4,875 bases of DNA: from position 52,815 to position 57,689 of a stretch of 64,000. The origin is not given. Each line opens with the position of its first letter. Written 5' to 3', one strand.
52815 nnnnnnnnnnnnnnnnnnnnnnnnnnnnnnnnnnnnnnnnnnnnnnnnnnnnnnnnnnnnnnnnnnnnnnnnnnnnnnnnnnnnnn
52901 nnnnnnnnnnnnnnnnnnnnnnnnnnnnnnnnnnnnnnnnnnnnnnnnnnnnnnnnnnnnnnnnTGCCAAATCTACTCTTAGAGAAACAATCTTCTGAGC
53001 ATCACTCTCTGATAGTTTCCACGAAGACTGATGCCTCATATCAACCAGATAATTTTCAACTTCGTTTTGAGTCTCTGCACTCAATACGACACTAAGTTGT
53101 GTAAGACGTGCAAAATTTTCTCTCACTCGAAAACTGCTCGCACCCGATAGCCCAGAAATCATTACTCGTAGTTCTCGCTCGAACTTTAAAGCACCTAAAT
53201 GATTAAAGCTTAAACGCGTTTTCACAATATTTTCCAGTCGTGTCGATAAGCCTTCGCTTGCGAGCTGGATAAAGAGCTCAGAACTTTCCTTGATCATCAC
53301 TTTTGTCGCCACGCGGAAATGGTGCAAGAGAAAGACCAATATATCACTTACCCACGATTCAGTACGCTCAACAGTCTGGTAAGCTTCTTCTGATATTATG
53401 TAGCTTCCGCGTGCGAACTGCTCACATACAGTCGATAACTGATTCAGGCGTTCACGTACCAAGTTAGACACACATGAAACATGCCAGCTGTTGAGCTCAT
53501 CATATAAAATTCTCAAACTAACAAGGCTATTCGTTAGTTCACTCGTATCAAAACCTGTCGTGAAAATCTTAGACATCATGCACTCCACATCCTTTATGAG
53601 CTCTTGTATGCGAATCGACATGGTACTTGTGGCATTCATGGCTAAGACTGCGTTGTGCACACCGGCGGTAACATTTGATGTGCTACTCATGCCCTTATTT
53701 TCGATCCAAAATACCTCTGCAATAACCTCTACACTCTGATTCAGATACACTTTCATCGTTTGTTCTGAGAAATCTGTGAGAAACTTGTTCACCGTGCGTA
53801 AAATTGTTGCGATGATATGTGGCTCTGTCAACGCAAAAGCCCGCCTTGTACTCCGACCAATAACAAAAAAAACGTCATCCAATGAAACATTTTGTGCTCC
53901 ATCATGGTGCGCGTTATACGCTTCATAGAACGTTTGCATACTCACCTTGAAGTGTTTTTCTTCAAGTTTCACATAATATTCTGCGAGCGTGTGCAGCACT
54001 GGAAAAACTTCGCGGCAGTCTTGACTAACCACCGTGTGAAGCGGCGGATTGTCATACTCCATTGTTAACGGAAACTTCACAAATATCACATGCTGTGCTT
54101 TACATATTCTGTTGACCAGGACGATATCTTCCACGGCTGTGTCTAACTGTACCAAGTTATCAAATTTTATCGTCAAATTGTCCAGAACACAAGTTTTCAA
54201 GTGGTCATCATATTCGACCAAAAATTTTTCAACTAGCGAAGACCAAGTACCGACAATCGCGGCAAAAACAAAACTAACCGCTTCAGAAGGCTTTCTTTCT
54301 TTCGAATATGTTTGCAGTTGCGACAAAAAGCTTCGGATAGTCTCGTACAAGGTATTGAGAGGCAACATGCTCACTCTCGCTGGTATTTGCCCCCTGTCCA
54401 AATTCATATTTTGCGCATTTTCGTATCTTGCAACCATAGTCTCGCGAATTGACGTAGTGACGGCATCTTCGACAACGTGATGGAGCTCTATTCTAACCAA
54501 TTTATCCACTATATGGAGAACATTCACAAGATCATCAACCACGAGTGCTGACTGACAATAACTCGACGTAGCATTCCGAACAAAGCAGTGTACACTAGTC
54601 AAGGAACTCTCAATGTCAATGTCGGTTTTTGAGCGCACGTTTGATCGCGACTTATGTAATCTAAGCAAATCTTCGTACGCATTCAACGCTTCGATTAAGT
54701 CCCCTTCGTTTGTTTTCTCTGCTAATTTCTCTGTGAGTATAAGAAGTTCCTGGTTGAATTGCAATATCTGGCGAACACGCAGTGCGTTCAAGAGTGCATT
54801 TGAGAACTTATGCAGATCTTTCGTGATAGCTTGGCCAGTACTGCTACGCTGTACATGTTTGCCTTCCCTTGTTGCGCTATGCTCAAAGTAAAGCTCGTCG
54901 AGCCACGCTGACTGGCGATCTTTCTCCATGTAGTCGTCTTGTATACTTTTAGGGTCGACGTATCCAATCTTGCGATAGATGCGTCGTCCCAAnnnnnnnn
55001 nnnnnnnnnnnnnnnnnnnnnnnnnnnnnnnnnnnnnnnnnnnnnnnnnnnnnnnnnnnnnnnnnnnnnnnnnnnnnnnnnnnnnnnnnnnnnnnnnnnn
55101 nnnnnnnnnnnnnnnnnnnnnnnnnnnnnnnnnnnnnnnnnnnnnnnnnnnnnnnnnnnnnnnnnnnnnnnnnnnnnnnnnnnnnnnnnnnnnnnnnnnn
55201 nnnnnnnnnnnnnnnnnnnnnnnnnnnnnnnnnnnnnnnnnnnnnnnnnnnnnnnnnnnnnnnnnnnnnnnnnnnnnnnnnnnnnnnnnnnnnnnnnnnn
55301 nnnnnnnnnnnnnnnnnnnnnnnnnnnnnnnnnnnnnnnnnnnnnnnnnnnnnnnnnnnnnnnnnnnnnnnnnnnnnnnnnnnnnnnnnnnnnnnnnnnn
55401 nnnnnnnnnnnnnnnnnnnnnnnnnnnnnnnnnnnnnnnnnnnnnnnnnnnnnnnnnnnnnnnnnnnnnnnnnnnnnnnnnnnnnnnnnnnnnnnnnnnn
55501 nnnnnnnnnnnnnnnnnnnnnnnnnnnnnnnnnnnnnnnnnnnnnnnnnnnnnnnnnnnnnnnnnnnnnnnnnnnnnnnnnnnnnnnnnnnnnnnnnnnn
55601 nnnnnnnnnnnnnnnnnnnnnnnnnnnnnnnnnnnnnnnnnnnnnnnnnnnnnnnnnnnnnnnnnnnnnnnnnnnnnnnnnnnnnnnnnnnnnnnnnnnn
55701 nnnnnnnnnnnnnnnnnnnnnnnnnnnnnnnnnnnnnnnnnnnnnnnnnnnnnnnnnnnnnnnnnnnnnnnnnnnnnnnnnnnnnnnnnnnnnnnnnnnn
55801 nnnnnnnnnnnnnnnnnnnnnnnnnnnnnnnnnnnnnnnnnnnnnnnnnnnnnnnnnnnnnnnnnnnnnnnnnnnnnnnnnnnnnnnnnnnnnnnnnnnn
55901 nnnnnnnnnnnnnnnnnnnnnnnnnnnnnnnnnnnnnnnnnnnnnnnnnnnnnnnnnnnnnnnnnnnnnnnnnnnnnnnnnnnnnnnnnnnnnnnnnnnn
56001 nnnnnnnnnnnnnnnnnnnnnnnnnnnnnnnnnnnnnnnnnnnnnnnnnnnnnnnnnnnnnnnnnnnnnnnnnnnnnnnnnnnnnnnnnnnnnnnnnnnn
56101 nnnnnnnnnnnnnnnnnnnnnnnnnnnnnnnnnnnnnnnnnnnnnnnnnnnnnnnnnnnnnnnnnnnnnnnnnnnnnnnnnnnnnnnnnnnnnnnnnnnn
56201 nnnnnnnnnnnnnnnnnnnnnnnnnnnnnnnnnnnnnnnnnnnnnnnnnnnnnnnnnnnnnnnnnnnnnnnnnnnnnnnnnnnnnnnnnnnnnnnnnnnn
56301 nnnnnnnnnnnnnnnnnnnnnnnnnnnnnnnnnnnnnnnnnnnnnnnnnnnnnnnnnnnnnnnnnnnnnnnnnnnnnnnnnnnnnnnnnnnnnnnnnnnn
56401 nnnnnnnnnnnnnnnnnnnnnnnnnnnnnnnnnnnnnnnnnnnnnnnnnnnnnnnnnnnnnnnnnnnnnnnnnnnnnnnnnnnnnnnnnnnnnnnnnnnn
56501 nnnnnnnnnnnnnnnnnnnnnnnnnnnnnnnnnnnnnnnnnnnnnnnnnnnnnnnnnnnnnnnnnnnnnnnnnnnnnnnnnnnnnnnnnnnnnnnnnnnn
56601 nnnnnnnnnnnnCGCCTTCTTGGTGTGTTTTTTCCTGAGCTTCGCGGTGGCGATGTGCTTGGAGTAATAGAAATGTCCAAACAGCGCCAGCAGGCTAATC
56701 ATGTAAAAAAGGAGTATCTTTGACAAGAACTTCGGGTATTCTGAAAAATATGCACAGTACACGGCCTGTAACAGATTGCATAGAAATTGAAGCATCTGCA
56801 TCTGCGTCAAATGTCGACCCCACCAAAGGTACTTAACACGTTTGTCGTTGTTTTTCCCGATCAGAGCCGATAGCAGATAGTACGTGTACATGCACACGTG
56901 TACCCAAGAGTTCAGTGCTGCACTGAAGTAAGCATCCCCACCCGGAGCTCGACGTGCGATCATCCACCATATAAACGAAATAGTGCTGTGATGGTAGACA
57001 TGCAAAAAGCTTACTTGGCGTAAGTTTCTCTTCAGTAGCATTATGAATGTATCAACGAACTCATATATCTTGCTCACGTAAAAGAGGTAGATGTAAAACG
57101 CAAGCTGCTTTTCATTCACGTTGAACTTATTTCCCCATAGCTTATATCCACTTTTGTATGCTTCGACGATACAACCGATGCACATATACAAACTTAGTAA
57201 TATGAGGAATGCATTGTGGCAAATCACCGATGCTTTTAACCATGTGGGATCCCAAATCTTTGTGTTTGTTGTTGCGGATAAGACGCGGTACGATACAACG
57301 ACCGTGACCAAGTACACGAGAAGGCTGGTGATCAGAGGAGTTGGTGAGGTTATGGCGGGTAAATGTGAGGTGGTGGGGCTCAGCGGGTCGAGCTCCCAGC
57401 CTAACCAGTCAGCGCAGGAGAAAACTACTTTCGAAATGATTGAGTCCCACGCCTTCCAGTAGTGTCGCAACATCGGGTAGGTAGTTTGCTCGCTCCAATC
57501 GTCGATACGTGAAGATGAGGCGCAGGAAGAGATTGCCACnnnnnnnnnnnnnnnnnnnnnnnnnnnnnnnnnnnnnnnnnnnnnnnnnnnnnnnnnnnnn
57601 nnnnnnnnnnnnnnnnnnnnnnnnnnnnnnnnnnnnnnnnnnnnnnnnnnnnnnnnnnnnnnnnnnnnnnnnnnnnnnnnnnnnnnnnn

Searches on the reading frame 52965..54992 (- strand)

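Call 18: search_protein_families(library=pfam, proteins=[window:52965-54992:-])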
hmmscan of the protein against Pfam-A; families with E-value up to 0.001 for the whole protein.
window:52965-54992:- (676 aa): 1 family
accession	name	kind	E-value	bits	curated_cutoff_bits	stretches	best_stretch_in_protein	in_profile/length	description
PF20662.3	COG4_C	-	7.6e-24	85.1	26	1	466-666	19-230/231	Conserved oligomeric Golgi complex subunit 4, C-terminal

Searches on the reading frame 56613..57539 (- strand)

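Call 79: search_protein_families(library=pfam, proteins=[window:56613-57539:-], max_evalue=0.0001)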
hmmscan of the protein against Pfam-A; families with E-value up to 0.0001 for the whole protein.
window:56613-57539:- (309 aa): 1 family
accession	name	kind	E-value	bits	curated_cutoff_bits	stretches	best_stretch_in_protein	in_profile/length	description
PF01151.23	ELO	-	3e-57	194.4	27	1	63-300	3-239/242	GNS1/SUR4 family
